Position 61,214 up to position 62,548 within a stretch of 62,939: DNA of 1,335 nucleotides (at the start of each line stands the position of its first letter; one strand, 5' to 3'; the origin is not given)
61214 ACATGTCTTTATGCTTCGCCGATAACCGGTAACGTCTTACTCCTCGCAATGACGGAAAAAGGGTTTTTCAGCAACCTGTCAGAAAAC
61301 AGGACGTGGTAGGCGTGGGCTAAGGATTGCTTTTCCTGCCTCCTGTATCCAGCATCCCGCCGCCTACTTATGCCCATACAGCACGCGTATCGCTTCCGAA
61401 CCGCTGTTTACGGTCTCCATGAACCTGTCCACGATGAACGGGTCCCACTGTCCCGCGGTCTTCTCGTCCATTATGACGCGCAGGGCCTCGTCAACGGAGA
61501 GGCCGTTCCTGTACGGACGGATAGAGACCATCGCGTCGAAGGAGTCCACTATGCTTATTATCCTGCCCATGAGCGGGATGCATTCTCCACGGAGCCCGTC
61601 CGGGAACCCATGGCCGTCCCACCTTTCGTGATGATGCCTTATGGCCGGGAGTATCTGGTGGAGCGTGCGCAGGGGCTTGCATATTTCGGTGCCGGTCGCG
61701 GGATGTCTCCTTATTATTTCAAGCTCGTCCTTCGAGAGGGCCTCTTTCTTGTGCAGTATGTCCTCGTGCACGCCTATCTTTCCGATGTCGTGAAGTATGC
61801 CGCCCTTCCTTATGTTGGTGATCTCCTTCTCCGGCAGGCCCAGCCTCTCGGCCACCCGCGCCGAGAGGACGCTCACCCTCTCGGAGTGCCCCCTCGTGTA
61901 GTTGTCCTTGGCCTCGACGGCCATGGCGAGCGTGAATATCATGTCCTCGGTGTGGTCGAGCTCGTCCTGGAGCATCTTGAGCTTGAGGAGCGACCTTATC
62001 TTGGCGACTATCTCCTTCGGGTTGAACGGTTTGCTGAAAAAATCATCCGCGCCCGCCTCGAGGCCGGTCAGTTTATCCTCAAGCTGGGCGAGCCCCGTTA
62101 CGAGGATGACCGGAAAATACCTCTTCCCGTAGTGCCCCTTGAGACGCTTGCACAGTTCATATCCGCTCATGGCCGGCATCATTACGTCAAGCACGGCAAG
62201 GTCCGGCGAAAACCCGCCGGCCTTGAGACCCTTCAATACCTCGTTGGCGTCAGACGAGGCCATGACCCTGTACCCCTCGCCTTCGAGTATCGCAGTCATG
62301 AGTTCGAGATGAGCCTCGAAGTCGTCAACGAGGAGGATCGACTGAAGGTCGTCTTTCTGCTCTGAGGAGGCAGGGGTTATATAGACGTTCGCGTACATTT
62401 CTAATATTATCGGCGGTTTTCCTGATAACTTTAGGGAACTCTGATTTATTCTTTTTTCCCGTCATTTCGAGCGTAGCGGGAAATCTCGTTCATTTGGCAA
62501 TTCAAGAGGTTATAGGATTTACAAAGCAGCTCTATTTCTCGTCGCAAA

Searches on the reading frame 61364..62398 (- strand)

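Call 69: search_protein_families(library=pfam, proteins=[window:61364-62398:-], max_evalue=0.00001)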
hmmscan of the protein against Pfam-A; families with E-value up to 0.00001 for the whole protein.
window:61364-62398:- (344 aa): 3 families
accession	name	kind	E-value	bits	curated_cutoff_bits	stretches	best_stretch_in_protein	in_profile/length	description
PF13487.12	HD_5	-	2.1e-34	119.1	27.2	1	157-320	3-168/170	HD domain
PF00072.30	Response_reg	-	2.5e-26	92.5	30.2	1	21-135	1-111/111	Response regulator receiver domain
PF01966.28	HD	-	2.4e-19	70.2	22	1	170-290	3-116/116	HD domain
